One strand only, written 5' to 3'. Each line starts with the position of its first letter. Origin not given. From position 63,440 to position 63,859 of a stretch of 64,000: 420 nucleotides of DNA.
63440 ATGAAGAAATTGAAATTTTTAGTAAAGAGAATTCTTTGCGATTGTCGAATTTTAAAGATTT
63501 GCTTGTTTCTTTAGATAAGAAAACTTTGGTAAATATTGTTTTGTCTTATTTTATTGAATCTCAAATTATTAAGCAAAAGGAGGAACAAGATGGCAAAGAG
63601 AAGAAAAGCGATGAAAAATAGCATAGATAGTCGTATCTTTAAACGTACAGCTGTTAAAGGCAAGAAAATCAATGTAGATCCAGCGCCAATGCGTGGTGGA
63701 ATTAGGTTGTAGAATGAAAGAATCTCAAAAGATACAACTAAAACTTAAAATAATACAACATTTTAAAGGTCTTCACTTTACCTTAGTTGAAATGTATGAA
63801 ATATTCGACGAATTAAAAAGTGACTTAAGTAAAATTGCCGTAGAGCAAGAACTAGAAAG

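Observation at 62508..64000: Integrase-less temperate element at the window edge with Microviridae-like small genes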

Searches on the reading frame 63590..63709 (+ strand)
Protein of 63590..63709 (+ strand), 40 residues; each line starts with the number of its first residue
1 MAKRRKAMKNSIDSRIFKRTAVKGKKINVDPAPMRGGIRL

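Call 3: search_protein_families(library=phrogs, proteins=[window:63590-63709:+], max_evalue=1)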
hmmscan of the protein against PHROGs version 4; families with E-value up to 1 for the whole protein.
seq(40 aa): 1 family
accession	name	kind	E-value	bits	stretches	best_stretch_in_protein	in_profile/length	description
phrog_10695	-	unknown function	4.3e-09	37.3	1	2-40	1-39/39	-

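Call 4: search_protein_families(library=pfam, proteins=[window:63590-63709:+], max_evalue=1)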
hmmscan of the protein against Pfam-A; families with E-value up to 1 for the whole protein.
seq(40 aa): 0 families

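Call 5: find_encoding_contigs(protein=window:63590-63709:+, flank=10000, max_places=10)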
Protein seq(40 aa) (40 aa): 13 contigs read that carry it; 9 places shown.
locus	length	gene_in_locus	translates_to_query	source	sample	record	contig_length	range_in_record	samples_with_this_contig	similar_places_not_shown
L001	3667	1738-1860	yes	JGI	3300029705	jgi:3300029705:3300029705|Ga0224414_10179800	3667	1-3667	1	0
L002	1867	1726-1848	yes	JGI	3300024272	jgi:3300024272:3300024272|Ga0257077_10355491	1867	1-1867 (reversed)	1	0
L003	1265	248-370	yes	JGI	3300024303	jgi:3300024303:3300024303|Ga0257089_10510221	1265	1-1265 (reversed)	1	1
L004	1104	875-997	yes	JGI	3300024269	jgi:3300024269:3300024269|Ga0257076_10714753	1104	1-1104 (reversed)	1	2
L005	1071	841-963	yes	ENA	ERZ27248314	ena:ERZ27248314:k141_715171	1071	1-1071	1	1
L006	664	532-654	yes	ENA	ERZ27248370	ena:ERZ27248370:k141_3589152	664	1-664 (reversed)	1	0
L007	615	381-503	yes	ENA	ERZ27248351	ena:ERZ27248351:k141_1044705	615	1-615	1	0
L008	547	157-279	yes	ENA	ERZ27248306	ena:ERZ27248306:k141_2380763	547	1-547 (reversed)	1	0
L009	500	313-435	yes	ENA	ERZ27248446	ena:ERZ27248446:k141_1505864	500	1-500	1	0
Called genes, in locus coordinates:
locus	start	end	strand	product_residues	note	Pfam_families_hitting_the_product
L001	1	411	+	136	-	?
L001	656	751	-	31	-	-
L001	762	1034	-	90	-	PF12844:HTH_19, PF13560:HTH_31, PF01381:HTH_3, PF13443:HTH_26 (weak)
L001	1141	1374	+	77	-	-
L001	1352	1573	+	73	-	-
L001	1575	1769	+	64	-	-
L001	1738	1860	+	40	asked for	-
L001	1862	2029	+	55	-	-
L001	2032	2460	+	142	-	PF20577:Phage_ORF5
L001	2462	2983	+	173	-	PF09675:Chlamy_scaf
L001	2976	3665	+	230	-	?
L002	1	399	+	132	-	?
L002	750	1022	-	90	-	PF12844:HTH_19, PF13560:HTH_31, PF01381:HTH_3, PF13443:HTH_26 (weak)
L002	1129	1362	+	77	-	-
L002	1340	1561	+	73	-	-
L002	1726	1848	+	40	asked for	-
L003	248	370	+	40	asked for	-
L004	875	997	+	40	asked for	-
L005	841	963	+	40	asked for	-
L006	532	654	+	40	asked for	-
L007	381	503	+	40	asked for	-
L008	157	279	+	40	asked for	-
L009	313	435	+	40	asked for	-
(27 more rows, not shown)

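Call 9: find_related_loci(query=L001:2976-3665:+, collection=genome_contigs, flank=10000)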
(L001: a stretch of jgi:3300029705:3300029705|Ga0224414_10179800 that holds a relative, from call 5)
Query L001:2976-3665:+ (230 aa) in genome_contigs; peptide patterns used: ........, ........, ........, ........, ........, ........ (x = any residue, [..] = any of these).
103 stretches matched a pattern; 5 encode a relative of the query (tblastn E <= 1e-3); 5 distinct loci.
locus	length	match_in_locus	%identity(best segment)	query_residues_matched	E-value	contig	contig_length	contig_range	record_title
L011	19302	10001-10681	62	1-229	1e-99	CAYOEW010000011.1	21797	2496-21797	MAG TPA_asm: uncultured Lachnospiraceae bacterium isolate SRP225648_co1_915 genome assembly, contig: NODE_5625_length_21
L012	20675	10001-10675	54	3-222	2e-81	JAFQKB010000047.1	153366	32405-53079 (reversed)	MAG: Clostridia bacterium isolate RGIG1891 Goat_Cecum.Co__c1900432, whole genome shotgun sequence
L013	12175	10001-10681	51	1-228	9e-77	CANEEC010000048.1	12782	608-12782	MAG TPA_asm: uncultured Clostridia bacterium isolate SRR18439535_bin.31_metawrap_v1.3_MAG genome assembly, contig: NODE.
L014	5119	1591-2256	43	5-230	2e-59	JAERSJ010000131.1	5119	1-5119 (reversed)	MAG: Methanobacteriota archaeon isolate BH3 c_000000007457, whole genome shotgun sequence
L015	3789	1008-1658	43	8-228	3e-57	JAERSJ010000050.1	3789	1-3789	MAG: Methanobacteriota archaeon isolate BH3 c_000000003110, whole genome shotgun sequence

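Call 11: find_homologous_proteins(query=L001:2976-3665:+, max_evalue=1e-20)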
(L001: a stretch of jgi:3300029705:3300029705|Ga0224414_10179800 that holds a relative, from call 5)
Query L001:2976-3665:+ (230 aa): 542 proteins with E <= 1e-20 among 652 candidates; the best 120 are listed.
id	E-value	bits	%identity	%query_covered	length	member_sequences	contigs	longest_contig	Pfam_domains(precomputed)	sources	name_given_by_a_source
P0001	2.9e-145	500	91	100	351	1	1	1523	PF02305.23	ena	-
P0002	1.6e-127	442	81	100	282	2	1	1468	PF02305.23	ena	-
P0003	4.3e-126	437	81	97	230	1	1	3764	PF02305.23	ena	-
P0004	6.7e-121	420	77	99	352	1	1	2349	PF02305.23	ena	-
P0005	8.2e-118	410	78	93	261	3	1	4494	PF02305.23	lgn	-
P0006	4.7e-104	365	93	71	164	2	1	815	PF02305.23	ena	-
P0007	1.2e-86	308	58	100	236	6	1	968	PF02305.23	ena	-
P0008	1.7e-86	308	59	100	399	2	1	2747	PF02305.23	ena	-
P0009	2.2e-86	307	60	97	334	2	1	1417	PF02305.23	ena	-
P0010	1.8e-84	301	59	96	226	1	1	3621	PF02305.23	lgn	-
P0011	3.8e-83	297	58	100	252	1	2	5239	PF02305.23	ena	-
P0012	7.6e-82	292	56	97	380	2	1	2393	PF02305.23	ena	-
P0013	1.5e-81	291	59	99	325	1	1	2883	PF02305.23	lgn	-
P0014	2.2e-80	288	53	100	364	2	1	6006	PF02305.23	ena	-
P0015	2.6e-80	287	55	96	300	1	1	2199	PF02305.23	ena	-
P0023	3.5e-79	284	55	97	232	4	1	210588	PF02305.23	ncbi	-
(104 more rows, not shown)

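Call 19: find_related_loci(query=L001:2976-3665:+, collection=viral_contigs, flank=10000)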
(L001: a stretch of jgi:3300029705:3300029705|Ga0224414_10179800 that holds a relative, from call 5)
Query L001:2976-3665:+ (230 aa) in viral_contigs; peptide patterns used: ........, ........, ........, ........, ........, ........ (x = any residue, [..] = any of these).
94 stretches matched a pattern; 87 encode a relative of the query (tblastn E <= 1e-3); the best 80 are kept; 80 distinct loci.
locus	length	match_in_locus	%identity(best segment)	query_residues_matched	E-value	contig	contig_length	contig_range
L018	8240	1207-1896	100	1-230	4e-161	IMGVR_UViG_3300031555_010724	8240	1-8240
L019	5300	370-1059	60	1-229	2e-94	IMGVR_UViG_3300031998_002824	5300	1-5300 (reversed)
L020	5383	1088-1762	59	1-228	3e-93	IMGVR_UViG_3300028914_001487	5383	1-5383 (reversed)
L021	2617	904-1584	57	1-229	2e-91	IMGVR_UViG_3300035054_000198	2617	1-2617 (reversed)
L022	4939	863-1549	57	1-230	3e-86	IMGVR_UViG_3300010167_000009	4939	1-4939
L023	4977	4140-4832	55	1-228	4e-82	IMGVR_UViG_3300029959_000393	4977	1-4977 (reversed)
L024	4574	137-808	46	1-228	2e-62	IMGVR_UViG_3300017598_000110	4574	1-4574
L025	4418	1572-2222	46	8-228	3e-60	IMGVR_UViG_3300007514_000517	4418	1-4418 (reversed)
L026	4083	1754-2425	44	1-228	7e-60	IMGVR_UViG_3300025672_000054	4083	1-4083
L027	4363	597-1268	46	1-228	9e-60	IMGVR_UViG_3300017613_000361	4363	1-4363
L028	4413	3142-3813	44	1-228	3e-59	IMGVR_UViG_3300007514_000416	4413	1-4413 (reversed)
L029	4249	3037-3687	45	8-228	9e-59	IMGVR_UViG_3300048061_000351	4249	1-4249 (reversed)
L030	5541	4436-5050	47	17-223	1e-58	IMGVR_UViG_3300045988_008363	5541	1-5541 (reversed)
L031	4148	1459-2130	44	1-228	9e-59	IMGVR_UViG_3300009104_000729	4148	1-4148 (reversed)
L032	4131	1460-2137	45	1-230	5e-59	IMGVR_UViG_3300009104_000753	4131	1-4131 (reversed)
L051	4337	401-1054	44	8-229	1e-56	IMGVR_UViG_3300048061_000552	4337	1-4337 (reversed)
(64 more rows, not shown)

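Call 25: search_protein_families(library=ncbifam, proteins=[L018:7194-8237:+, L018:5171-5401:-, L018:3552-4631:+, L018:2871-3212:+, L018:1207-2859:+, L018:693-1211:+, L018:263-688:+], max_evalue=0.01)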
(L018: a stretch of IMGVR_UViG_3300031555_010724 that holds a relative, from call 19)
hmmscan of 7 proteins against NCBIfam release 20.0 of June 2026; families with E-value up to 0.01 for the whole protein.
L018:7194-8237:+ (348 aa): 13 families
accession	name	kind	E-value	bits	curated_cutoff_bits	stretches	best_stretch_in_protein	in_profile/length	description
NF003462.0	PRK05084.1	equivalog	2.8e-51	174.3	267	1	12-339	5-353/360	tyrosine recombinase XerS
NF040815.2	recomb_XerA_Arch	equivalog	1.8e-46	158.9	220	1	39-338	12-261/263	site-specific tyrosine recombinase/integron integrase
TIGR02224.1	recomb_XerC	equivalog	4.3e-46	157.6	335.15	1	35-337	9-283/295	tyrosine recombinase XerC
TIGR02225.1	recomb_XerD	equivalog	3.1e-44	151.5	329.6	1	36-338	10-281/290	site-specific tyrosine recombinase XerD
NF001399.0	PRK00283.1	subfamily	3.9e-43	147.8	279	1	76-339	46-291/300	tyrosine recombinase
NF002331.0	PRK01287.1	subfamily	6.4e-24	84.6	371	1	79-325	70-307/365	site-specific tyrosine recombinase XerC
TIGR02249.1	integrase_gron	subfamily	2e-14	53.7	265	2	275-338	245-307/315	integron integrase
NF007371.0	PRK09871.1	subfamily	4.5e-10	39.4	222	1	183-331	26-174/198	tyrosine-type DNA invertase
NF007370.0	PRK09870.1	subfamily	2.2e-09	37.2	221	1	183-331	32-179/200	tyrosine-type DNA invertase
NF011946.0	PRK15417.1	equivalog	2.3e-08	33.6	435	1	276-326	261-311/337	integron integrase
NF040693.1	recomb_GmtY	equivalog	1.7e-06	27.6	340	1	167-211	203-246/441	gamma-mobile-trio recombinase GmtY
NF041502.1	integrase_1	equivalog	1.7e-06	27.1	350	1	245-332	276-362/484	site-specific integrase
NF002685.0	PRK02436.1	equivalog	9.9e-05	22.3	178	1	110-328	56-244/245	site-specific tyrosine recombinase XerD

L018:5171-5401:- (76 aa): 8 families
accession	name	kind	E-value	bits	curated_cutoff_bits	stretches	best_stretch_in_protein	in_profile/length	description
NF045995.1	MAG0865_DivIVA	hypoth_equivalog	0.00048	20.2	55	0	37-71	29-62/69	MAG0865 family DivIVA-related protein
NF045487.1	ASRP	equivalog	0.0011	17.7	300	1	7-64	120-178/593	archaea-specific SMC-related protein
NF053525.1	thylo_ssr2422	subfamily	0.0015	19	38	0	16-69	13-50/77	ssr2422 family thylakoid membrane protein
NF052320.1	Cbp1_fam_LP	subfamily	0.0016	18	90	1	3-61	114-177/286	Cbp1 family collagen-binding glycoprotein adhesin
NF041034.1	Rad50_Sulf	equivalog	0.0037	15.2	1000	1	9-69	451-513/872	DNA double-strand break repair ATPase Rad50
NF038350.1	taxis_HmpF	equivalog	0.0063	14.9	200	1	6-64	446-502/553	pilus motility taxis protein HmpF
TIGR04211.1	SH3_and_anchor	equivalog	0.0075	15.9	65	1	16-64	105-154/198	TIGR04211 family SH3 domain-containing protein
NF038048.1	DIP1984_fam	subfamily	0.0093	16.1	70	1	16-68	11-63/149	DIP1984 family protein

L018:3552-4631:+ (360 aa): 0 families

L018:2871-3212:+ (114 aa): 0 families

L018:1207-2859:+ (551 aa): 0 families

L018:693-1211:+ (173 aa): 1 family
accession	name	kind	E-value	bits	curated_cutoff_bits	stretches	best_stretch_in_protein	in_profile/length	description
TIGR02763.1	chlamy_scaf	equivalog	0.0088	16.4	104.95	0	73-125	16-67/114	scaffolding protein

L018:263-688:+ (142 aa): 0 families

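Call 26: search_protein_families(library=pfam, proteins=[L018:7194-8237:+, L018:5171-5401:-, L018:3552-4631:+, L018:2871-3212:+, L018:1207-2859:+, L018:693-1211:+, L018:263-688:+], max_evalue=0.01)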
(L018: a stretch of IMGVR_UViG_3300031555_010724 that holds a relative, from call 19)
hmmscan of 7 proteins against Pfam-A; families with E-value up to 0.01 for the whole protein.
L018:7194-8237:+ (348 aa): 3 families
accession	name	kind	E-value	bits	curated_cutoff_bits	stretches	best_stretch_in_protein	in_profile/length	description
PF00589.27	Phage_integrase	-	8.5e-32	110.7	27.1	1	173-334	17-171/172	Phage integrase family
PF13102.12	Phage_int_SAM_5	-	0.00011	22.9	22.3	1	69-137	31-96/98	Phage integrase SAM-like domain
PF02899.23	Phage_int_SAM_1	-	0.00082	20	22.3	0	35-124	10-78/83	Phage integrase, N-terminal SAM-like domain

L018:5171-5401:- (76 aa): 18 families
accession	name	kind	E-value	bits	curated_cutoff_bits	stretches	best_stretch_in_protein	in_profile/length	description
PF06810.17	Phage_scaffold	-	3.7e-05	24.2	35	1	16-74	45-99/170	Phage capsid assembly scaffolding protein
PF17675.6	APG6_N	-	0.0004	21.3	45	1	9-73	50-112/132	Apg6 coiled-coil region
PF12700.13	HlyD_2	-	0.00053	19.3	25.1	1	15-67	101-153/416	HlyD family secretion protein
PF14523.12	Syntaxin_2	-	0.00057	20.3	26.5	1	9-72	4-67/134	Syntaxin-like protein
PF06103.16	DUF948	-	0.0032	18.1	37.2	0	32-67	23-58/89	Bacterial protein of unknown function (DUF948)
PF16526.10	CLZ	-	0.0036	18.1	26.7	0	7-33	26-52/71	C-terminal leucine zipper domain of cyclic nucleotide-gated channels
PF07303.18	Occludin_ELL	-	0.0038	18.4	31.2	1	9-64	26-78/101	Occludin homology domain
PF17279.8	DUF5344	-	0.0045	17.9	27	1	9-57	10-58/87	Family of unknown function (DUF5344)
PF08287.16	DASH_Spc19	-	0.0047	17.3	26.3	0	35-67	67-99/155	Spc19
PF16740.10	SKA2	-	0.0047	17.2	30.1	1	22-61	23-64/110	Spindle and kinetochore-associated protein 2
PF07798.16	CCDC90-like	-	0.0048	17.2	33.5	1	4-67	42-104/175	Coiled-coil domain-containing protein 90-like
PF05816.16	TelA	-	0.0053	16.3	30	1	13-70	49-111/332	Toxic anion resistance protein (TelA)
PF04871.18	Uso1_p115_C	-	0.0055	17.4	28.4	1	7-63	10-67/121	Uso1 / p115 like vesicle tethering protein, C terminal region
PF04012.17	PspA_IM30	-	0.0075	16.3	33.9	0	9-37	109-137/220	PspA/IM30 family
PF20935.2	DUF6847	-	0.0081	16.6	27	1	16-69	3-56/141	Family of unknown function (DUF6847)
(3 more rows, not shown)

L018:3552-4631:+ (360 aa): 2 families
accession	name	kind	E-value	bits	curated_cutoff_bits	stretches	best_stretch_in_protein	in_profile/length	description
PF23343.2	REP_ORF2-G2P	-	1.2e-19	70.9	27.8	1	95-229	2-98/99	Replication-associated protein ORF2/G2P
PF05840.19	Phage_GPA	-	7.1e-05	22.4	31.4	1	94-230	184-318/321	Bacteriophage replication gene A protein (GPA)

L018:2871-3212:+ (114 aa): 0 families

L018:1207-2859:+ (551 aa): 1 family
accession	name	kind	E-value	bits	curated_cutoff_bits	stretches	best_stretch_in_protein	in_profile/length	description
PF02305.22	Phage_F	-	2.3e-171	571.4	25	1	10-547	1-501/501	Capsid protein (F protein)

L018:693-1211:+ (173 aa): 1 family
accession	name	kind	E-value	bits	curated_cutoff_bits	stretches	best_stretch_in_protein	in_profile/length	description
PF09675.16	Chlamy_scaf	-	4.2e-32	111.5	25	1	30-155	3-128/134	Chlamydia-phage Chp2 scaffold (Chlamy_scaf)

L018:263-688:+ (142 aa): 1 family
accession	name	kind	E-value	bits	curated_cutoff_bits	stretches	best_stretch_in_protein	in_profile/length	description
PF20577.3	Phage_ORF5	-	4.8e-15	55.4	27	1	3-74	1-73/75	Phage ORF5 protein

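Call 47: search_solved_structures(query=L018:7194-8237:+, max_evalue=0.00001)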
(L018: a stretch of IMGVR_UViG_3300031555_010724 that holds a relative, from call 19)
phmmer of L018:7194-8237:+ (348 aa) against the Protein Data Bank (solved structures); distinct sequences matched with E-value up to 0.00001: 7.
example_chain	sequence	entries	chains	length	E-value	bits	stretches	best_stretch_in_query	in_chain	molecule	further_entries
1a0p_A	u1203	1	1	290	2.8e-21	79.4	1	111-336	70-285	SITE-SPECIFIC RECOMBINASE XERD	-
5dcf_A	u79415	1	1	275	2.1e-19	73.2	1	179-336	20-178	Tyrosine recombinase XerD,DNA translocase FtsK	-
4a8e_A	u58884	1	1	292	1.1e-17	67.5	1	172-337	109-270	PROBABLE TYROSINE RECOMBINASE XERC-LIKE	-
5hxy_A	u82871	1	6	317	1.2e-15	60.8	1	184-326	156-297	Tyrosine recombinase XerA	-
5jjv_A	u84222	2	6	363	6.1e-11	45.4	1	176-340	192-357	Tyrosine recombinase XerH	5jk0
9i5v_14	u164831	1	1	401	6.2e-11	45.4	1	111-331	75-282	Ribosome-associated translation inhibitor RaiA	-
2a3v_A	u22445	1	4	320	1.7e-06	30.8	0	275-327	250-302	site-specific recombinase IntI4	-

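Call 54: search_dna_similar(query=L018:1207-2859:+, collection=phages, mode=protein, max_rows=40, rows=spread)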
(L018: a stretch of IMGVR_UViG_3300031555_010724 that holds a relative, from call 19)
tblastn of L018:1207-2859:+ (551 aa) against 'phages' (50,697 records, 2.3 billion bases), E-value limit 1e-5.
Records with a match: 3516; places in all: 3559; records where one place covers at least 80% of the query: 3165.
Best place of each record, by identity: 60-80% 1; <60% 3515.
By first word of the organism name: bajarodmic 1066; Microviridae 938; Dulem 372; Microvirus 144; Dipodfec 116; Capybara 107; Blackfly 106; Gokushovirus 88; Tortoise 84; Sigmofec 73; and 31 more.
By host as written in the record: - 1351; Peromyscus fraterculus 528; Ciona robusta 248; Varecia variegata 166; Hydrochoerus hydrochaeris 107; Homo sapiens 106; Austrosimulium ungulatum 106; porcine 96; and 52 more.
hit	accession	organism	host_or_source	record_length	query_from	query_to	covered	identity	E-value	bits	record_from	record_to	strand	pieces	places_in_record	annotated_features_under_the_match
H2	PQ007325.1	bajarodmic virus 1054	Neotoma bryanti feces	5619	1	551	100%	60.0%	0e+0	665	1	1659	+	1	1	major capsid protein | internal scaffolding protein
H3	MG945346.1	Microviridae sp.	pig feces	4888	1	551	100%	53.5%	0e+0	575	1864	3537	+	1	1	similar to VP1 | similar to hypothetical protein | similar to VP3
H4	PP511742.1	Dulem virus 156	Lemur catta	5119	1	551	100%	52.7%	9e-179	552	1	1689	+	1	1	major capsid protein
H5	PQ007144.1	bajarodmic virus 896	Neotoma bryanti feces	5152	1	551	100%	51.9%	0e+0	579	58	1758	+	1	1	major capsid protein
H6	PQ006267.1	bajarodmic virus 169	Peromyscus fraterculus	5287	1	551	100%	51.4%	0e+0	566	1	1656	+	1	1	major capsid protein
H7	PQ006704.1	bajarodmic virus 47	Neotoma bryanti feces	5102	1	551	100%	50.8%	0e+0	560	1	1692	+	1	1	major capsid protein | hypothetical protein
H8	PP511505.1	Dulem virus 144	Varecia variegata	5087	1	551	100%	49.6%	3e-169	526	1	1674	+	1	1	major capsid protein | internal scaffolding protein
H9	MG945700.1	Microviridae sp.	pig feces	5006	4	550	99%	48.7%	9e-166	517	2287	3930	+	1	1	similar to VP1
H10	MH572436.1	Microviridae sp.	Ciona robusta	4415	1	549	100%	47.7%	7e-148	466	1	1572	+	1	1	major capsid protein | nonstructural protein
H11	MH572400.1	Microviridae sp.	Ciona robusta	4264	8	546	98%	47.9%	1e-147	464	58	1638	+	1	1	major capsid protein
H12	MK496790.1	Capybara microvirus Cap3_SP_441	Hydrochoerus hydrochaeris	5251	1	550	100%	46.3%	3e-136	438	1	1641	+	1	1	major capsid protein | minor capsid protein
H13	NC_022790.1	Marine gokushovirus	-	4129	8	546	98%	46.5%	9e-144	453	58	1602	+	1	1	major capsid protein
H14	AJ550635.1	Chlamydia phage 3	C. pecorum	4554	9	550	98%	45.5%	1e-140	447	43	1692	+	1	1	structural protein | nonstructural protein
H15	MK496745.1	Capybara microvirus Cap1_SP_200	Hydrochoerus hydrochaeris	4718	9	550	98%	44.8%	3e-134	431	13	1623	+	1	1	major capsid protein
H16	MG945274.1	Microviridae sp.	elk feces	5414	1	550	100%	43.5%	2e-147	470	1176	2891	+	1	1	similar to VP1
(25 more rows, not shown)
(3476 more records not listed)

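Call 56: search_dna_similar(query=window:63590-63709:+, collection=phages, mode=protein, max_evalue=0.01, max_rows=30, rows=spread)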
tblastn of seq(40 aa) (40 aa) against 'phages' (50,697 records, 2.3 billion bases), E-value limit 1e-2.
Records with a match: 644; places in all: 644; records where one place covers at least 80% of the query: 485.
Best place of each record, by identity: 60-80% 218; <60% 426.
By first word of the organism name: Microviridae 180; Dulem 172; bajarodmic 152; Gokushovirus 38; Sigmofec 19; Gokushovirinae 17; Dipodfec 16; Microvirus 13; Peromfec 8; Capybara 8; and 7 more.
By host as written in the record: - 295; Varecia variegata 73; Peromyscus fraterculus 55; Propithecus coquereli 29; Homo sapiens 26; Lemur catta 24; Eulemur fulvus collaris 21; porcine 18; and 22 more.
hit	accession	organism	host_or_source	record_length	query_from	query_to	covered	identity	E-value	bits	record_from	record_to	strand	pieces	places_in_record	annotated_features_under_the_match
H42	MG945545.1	Microviridae sp.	pig feces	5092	1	40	100%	67.5%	3e-6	46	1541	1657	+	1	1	similar to VP5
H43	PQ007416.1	bajarodmic virus 42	Chaetodipus spinatus feces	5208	1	40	100%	58.5%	8e-5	42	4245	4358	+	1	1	DNA binding protein | nonstructural protein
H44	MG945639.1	Microviridae sp.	cattle blood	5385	1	40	100%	57.5%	3e-5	43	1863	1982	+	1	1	none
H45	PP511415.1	Dulem virus 169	Eulemur fulvus collaris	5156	1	40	100%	57.5%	1e-3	39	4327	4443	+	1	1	DNA binding protein | nonstructural protein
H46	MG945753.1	Microviridae sp.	pig feces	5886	1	40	100%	55.0%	3e-5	43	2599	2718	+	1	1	none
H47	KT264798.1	Gokushovirus WZ-2015a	Homo sapiens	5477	1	40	100%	55.0%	3e-4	40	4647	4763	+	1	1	none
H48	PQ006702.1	bajarodmic virus 530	Neotoma bryanti feces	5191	5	40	90%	61.1%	1e-5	44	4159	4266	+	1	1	DNA binding protein | nonstructural protein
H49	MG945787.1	Microviridae sp.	pig feces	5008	10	40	78%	67.7%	4e-6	46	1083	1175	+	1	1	none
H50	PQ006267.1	bajarodmic virus 169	Peromyscus fraterculus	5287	1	40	100%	52.5%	1e-3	39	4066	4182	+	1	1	DNA binding protein | hypothetical protein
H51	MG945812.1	Microviridae sp.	yak feces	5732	3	40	95%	55.3%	5e-5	43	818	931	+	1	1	none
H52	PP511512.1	Dulem virus 114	Varecia variegata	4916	5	40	90%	58.3%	2e-5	44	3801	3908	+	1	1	hypothetical protein | replication initiator protein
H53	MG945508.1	Microviridae sp.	pig feces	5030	5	40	90%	58.3%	8e-4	39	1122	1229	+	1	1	none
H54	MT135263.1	Gokushovirinae sp.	porcine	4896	5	40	90%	55.6%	3e-5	43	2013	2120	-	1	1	none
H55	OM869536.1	Sigmofec virus UA08Rod_5667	Sigmodon arizonae feces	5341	5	40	90%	55.6%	9e-5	42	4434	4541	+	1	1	hypothetical protein | nonstructural protein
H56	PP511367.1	Dulem virus 109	Eulemur coronatus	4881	5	40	90%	55.6%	5e-4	40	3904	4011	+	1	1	DNA binding protein | hypothetical protein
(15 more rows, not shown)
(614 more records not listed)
